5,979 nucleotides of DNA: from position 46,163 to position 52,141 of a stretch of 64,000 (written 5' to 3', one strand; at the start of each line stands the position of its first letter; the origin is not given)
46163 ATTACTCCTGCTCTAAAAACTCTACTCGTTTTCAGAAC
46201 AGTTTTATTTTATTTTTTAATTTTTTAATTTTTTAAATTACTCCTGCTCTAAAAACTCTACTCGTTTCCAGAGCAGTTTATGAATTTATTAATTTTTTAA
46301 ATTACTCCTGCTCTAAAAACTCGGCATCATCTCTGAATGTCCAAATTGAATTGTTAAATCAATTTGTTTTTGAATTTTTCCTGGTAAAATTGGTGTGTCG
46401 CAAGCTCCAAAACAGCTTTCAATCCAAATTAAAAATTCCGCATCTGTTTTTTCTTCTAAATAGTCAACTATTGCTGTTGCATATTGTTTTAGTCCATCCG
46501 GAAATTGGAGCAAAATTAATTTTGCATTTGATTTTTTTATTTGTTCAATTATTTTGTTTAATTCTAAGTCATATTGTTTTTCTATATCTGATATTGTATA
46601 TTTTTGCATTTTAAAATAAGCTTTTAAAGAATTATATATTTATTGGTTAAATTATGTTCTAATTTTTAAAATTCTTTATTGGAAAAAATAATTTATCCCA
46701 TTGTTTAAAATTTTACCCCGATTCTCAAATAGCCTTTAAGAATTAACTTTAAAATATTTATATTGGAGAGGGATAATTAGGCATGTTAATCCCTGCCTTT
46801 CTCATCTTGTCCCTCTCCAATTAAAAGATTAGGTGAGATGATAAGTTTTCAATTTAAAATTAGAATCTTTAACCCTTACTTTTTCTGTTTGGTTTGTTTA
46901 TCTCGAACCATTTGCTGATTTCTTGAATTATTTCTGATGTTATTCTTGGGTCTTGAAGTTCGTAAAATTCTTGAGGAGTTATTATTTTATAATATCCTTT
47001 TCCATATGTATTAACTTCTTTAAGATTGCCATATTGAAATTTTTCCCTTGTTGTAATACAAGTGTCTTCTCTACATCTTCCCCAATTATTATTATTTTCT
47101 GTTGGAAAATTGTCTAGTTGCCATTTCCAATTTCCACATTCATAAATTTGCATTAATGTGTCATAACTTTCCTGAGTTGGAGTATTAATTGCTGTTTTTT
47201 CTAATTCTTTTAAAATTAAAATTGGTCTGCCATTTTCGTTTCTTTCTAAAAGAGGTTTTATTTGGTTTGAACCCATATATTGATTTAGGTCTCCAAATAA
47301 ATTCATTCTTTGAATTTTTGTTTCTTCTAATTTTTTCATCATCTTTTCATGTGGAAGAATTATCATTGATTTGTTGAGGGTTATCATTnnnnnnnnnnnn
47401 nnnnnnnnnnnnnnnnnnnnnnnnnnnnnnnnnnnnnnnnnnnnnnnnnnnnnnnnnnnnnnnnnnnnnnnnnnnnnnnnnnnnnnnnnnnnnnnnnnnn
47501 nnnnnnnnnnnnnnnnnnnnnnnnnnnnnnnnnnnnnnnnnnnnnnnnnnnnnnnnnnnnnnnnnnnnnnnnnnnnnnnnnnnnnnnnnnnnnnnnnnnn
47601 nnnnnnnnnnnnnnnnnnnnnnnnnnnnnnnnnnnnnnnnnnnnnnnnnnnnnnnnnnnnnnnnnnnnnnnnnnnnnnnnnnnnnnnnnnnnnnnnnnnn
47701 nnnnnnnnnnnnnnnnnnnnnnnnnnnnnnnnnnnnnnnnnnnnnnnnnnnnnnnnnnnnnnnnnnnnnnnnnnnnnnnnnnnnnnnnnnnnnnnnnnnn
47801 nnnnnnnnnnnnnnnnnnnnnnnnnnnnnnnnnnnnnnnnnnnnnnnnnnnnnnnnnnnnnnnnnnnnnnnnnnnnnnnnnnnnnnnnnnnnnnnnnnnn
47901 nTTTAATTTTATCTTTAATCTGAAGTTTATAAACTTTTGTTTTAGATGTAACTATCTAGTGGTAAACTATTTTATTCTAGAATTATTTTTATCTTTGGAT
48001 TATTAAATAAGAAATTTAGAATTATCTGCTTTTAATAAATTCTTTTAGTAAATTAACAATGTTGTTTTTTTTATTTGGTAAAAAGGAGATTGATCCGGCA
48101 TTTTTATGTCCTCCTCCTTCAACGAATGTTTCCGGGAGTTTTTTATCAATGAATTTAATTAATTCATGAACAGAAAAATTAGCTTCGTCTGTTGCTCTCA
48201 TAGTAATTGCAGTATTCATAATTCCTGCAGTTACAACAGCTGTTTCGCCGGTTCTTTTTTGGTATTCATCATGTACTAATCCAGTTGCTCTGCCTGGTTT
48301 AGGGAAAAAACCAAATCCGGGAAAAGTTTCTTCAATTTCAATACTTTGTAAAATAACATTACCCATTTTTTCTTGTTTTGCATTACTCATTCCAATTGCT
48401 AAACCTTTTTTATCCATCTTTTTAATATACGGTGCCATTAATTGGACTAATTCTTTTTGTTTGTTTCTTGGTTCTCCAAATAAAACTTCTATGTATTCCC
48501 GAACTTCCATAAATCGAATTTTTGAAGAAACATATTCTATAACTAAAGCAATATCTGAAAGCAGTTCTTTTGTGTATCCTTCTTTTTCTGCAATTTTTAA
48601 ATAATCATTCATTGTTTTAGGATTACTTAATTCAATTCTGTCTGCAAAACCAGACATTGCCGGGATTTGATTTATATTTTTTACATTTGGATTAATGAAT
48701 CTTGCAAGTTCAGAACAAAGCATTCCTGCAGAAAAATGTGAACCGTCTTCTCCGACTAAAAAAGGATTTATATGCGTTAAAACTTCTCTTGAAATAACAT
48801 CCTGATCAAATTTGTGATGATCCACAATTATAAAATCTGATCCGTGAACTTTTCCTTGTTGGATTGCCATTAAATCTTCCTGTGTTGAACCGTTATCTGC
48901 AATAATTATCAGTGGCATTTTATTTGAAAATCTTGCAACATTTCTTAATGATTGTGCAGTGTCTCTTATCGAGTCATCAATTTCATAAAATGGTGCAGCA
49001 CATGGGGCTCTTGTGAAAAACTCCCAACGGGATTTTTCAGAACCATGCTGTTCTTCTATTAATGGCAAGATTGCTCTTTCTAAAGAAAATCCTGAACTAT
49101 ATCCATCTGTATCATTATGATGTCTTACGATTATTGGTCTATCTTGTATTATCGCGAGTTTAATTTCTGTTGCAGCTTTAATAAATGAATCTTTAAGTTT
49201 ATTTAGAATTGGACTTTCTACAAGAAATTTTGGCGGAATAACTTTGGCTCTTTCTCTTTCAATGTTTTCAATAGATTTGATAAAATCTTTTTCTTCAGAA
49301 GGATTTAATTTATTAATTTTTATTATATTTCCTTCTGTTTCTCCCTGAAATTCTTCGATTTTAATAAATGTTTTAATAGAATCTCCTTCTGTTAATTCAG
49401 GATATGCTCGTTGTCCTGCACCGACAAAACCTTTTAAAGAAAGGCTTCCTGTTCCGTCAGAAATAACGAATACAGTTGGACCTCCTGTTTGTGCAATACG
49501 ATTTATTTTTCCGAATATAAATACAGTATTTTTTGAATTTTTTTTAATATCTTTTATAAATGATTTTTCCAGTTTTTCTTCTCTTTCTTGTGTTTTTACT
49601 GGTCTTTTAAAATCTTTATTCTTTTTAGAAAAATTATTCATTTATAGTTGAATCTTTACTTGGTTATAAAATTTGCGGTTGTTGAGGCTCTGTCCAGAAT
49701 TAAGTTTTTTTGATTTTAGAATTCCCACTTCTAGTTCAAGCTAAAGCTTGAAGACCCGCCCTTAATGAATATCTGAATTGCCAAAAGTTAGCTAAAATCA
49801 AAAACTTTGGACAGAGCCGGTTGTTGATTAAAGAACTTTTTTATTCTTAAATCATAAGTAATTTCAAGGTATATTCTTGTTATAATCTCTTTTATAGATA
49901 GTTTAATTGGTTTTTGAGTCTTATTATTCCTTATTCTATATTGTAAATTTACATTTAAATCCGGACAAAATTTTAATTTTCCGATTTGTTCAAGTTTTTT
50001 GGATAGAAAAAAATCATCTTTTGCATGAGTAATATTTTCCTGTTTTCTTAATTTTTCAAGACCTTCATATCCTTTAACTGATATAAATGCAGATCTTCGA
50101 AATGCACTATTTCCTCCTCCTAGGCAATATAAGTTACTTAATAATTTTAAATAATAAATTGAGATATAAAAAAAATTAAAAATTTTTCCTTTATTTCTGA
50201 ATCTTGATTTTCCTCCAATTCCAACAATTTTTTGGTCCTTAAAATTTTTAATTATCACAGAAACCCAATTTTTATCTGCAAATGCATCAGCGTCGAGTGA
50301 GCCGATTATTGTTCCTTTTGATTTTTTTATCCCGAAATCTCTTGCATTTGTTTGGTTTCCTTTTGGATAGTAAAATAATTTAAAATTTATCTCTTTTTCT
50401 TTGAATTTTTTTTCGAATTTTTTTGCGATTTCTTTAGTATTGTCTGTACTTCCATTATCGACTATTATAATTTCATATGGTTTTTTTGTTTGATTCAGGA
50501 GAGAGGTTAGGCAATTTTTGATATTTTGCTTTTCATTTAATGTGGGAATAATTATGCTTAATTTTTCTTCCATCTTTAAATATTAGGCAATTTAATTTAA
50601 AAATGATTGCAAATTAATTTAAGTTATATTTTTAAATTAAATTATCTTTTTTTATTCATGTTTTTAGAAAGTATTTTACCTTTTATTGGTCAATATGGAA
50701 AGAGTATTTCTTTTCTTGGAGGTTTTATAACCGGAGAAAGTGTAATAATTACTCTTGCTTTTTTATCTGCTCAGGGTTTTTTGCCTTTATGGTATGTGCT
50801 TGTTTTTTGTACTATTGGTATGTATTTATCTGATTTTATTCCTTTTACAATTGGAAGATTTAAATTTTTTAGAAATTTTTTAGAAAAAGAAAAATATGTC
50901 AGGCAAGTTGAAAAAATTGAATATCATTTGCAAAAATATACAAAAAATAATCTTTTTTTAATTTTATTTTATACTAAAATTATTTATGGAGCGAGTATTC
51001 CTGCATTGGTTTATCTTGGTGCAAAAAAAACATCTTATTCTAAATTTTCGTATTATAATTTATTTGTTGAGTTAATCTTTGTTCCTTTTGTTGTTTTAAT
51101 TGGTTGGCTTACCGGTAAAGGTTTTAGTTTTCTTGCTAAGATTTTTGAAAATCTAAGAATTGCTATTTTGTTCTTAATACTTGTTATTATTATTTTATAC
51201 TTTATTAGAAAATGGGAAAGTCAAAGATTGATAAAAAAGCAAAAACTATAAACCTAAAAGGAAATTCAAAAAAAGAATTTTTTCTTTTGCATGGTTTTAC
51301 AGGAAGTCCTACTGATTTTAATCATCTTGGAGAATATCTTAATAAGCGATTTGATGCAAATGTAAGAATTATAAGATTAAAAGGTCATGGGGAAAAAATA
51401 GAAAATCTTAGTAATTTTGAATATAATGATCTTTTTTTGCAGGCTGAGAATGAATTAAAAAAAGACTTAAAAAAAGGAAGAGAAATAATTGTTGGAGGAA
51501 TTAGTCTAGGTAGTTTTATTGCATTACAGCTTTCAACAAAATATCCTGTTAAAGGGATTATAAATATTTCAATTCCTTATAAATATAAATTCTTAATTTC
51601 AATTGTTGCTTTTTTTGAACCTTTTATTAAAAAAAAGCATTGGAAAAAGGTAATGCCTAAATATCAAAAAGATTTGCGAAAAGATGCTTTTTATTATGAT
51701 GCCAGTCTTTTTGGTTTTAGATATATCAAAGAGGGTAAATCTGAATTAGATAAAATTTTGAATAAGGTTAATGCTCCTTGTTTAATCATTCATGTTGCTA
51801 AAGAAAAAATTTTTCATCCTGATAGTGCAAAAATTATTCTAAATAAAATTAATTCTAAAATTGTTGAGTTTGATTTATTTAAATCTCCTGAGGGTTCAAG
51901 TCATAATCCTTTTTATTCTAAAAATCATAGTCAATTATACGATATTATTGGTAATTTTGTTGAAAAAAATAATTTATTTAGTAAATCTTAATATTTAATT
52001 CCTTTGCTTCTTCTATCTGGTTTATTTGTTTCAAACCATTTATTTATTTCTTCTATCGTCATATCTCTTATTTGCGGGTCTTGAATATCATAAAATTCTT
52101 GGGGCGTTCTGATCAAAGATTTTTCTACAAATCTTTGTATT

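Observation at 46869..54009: Six-member orphan paralogue family (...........) in two head-to-tail arrays flanking the GAN/RecJ gene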

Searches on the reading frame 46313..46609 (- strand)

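Call 35: search_protein_families(library=pfam, proteins=[window:46313-46609:-], max_evalue=0.01)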
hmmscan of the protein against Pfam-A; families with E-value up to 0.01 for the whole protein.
window:46313-46609:- (98 aa): 1 family
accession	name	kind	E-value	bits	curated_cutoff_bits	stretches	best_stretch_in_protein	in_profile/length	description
PF01866.22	Diphthamide_syn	-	1.2e-11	45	33.2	1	36-96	1-59/302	Putative diphthamide synthesis protein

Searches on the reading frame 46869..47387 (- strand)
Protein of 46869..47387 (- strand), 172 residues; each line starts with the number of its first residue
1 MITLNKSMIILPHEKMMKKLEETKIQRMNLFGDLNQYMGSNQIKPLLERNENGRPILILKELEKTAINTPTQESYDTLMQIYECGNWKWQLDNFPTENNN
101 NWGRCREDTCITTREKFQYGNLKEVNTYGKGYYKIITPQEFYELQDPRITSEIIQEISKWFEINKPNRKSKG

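Call 4: search_protein_families(library=pfam, proteins=[window:46869-47387:-], max_evalue=1)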
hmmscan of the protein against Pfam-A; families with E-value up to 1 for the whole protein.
window:46869-47387:- (172 aa): 1 family
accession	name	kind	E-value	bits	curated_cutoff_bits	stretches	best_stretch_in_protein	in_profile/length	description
PF06953.17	ArsD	-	0.097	13.4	27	1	18-80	36-99/123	Arsenical resistance operon protein ArsD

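Call 5: search_protein_families(library=phrogs, proteins=[window:46869-47387:-], max_evalue=1)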
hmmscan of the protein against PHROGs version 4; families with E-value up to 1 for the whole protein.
window:46869-47387:- (172 aa): 2 families
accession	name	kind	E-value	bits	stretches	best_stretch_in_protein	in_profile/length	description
phrog_4897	-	other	0.018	16.2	1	65-122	3-61/186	kinase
phrog_9112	-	unknown function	0.095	13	1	68-116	5-52/271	-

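Call 6: search_protein_families(library=padloc, proteins=[window:46869-47387:-], max_evalue=1)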
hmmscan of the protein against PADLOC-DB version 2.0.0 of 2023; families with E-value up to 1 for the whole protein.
window:46869-47387:- (172 aa): 0 families

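Call 7: find_homologous_proteins(query=A1, max_evalue=0.01)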
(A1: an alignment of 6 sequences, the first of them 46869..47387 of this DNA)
Query A1 (6 sequences) (172 aa, profile of the alignment): 27 proteins with E <= 0.01 among 820 candidates.
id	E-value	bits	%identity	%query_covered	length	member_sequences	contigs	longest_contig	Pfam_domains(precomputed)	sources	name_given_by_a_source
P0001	1.3e-82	294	96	100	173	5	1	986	-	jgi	-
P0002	5.4e-81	288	58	100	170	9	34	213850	-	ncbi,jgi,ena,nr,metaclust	ncbi:MAG: hypothetical protein QT05_C0051G0047 [archaeon GW2011_AR13]|nr:MAG: hypothetical protein Q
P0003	5.3e-78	279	51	100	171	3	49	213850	-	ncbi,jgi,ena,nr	ncbi:MAG: hypothetical protein QT05_C0051G0050 [archaeon GW2011_AR13]|nr:MAG: hypothetical protein Q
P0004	5.4e-77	275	59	100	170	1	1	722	-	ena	-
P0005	3.3e-76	273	59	100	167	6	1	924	-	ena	-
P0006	5.3e-76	272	63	99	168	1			-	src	-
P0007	7.4e-76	272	50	100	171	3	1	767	-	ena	-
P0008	8.3e-76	272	67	100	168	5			-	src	-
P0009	2.1e-75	270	62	100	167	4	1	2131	-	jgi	-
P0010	4.1e-75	269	59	96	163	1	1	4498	-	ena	-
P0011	5.4e-75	269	68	99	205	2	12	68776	-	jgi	-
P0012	5.6e-75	269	72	99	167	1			-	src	-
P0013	3.6e-74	266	59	99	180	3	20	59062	-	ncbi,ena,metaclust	metaclust:\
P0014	1.9e-72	261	52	95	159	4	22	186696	-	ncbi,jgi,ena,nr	ncbi:MAG TPA: hypothetical protein VJB35_00575 [Candidatus Nanoarchaeia archaeon]|nr:hypothetical pr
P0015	1.3e-71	258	45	95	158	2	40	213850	-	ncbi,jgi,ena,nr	ncbi:MAG: hypothetical protein QT05_C0051G0049 [archaeon GW2011_AR13]|nr:MAG: hypothetical protein Q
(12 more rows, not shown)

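Call 49: search_protein_families(library=ncbifam, proteins=[window:46869-47387:-], max_evalue=0.01)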
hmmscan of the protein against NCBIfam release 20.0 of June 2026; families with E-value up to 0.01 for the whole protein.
window:46869-47387:- (172 aa): 0 families

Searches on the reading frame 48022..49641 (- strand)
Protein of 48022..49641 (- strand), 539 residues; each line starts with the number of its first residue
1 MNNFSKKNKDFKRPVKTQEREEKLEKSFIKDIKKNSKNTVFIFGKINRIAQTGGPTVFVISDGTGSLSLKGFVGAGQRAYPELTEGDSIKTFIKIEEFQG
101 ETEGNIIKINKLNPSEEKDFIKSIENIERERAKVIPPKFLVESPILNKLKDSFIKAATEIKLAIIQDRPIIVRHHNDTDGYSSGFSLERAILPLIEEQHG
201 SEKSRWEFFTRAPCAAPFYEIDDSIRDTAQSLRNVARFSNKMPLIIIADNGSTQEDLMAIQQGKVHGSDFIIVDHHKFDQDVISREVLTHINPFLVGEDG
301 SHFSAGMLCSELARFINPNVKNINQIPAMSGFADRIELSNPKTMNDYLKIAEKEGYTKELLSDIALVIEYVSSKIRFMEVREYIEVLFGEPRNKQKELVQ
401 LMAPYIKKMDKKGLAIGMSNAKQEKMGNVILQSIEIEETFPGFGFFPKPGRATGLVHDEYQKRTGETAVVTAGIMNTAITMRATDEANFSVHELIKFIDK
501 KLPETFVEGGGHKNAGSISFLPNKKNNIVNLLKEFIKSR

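Call 4: search_protein_families(library=pfam, proteins=[window:48022-49641:-], max_evalue=1)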
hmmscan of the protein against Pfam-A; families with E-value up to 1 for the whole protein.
window:48022-49641:- (539 aa): 3 families
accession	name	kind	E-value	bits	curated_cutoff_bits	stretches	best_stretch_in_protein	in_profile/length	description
PF01368.27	DHH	-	3.6e-06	27.7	28.1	1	170-293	2-89/125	DHH family, N-terminal domain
PF01336.31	tRNA_anti-codon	-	8.9e-05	22.8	27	1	41-100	2-62/75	OB-fold nucleic acid binding domain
PF02272.25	DHHA1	-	0.00014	22.7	25.9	1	456-537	21-101/102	DHHA1 domain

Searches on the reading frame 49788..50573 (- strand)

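Call 35: search_protein_families(library=pfam, proteins=[window:49788-50573:-], max_evalue=0.01)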
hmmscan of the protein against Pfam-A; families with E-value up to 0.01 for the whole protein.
window:49788-50573:- (261 aa): 4 families
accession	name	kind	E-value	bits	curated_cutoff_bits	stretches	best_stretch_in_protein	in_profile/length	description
PF00535.33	Glycos_transf_2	-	5.8e-34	117.9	23.3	1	6-163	1-164/168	Glycosyl transferase family 2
PF13641.12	Glyco_tranf_2_3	-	3.6e-09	37.4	27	1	5-162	3-170/230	Glycosyltransferase like family 2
PF10111.15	Glyco_tranf_2_2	-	7.9e-07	29.3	27.3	1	6-109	1-104/276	Glycosyltransferase like family 2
PF00365.25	PFK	-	0.0068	16.2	30.9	0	14-60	193-243/277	Phosphofructokinase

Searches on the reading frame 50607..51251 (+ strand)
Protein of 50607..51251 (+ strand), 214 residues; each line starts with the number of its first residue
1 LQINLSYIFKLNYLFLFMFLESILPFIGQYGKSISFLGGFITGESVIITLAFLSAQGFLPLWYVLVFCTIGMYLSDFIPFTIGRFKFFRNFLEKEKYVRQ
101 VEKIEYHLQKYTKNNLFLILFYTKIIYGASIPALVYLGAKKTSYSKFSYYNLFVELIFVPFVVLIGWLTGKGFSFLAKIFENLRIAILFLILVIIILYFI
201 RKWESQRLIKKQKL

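Call 35: search_protein_families(library=pfam, proteins=[window:50607-51251:+], max_evalue=0.01)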
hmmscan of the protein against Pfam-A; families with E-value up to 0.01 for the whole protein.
window:50607-51251:+ (214 aa): 1 family
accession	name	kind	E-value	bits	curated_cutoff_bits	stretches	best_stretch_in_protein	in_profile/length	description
PF09335.16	VTT_dom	-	3.3e-07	31.2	33.9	1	52-167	6-122/123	VTT domain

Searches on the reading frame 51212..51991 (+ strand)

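Call 35: search_protein_families(library=pfam, proteins=[window:51212-51991:+], max_evalue=0.01)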
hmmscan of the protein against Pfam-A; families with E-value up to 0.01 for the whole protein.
window:51212-51991:+ (259 aa): 5 families
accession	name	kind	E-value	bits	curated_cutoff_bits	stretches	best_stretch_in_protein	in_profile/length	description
PF12146.15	Hydrolase_4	-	3.2e-10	40.2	27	1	19-224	3-228/239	Serine aminopeptidase, S33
PF00561.26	Abhydrolase_1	-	1.1e-09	38.7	25.8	1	24-121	4-102/245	alpha/beta hydrolase fold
PF12697.13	Abhydrolase_6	-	3e-06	28.5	26.3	1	24-138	2-111/217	Alpha/beta hydrolase family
PF10230.15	LIDHydrolase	-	0.0022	18.2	27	1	38-129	20-110/262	Lipid-droplet associated hydrolase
PF00975.26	Thioesterase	-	0.0025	18.5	26.4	1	24-112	4-88/226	Thioesterase domain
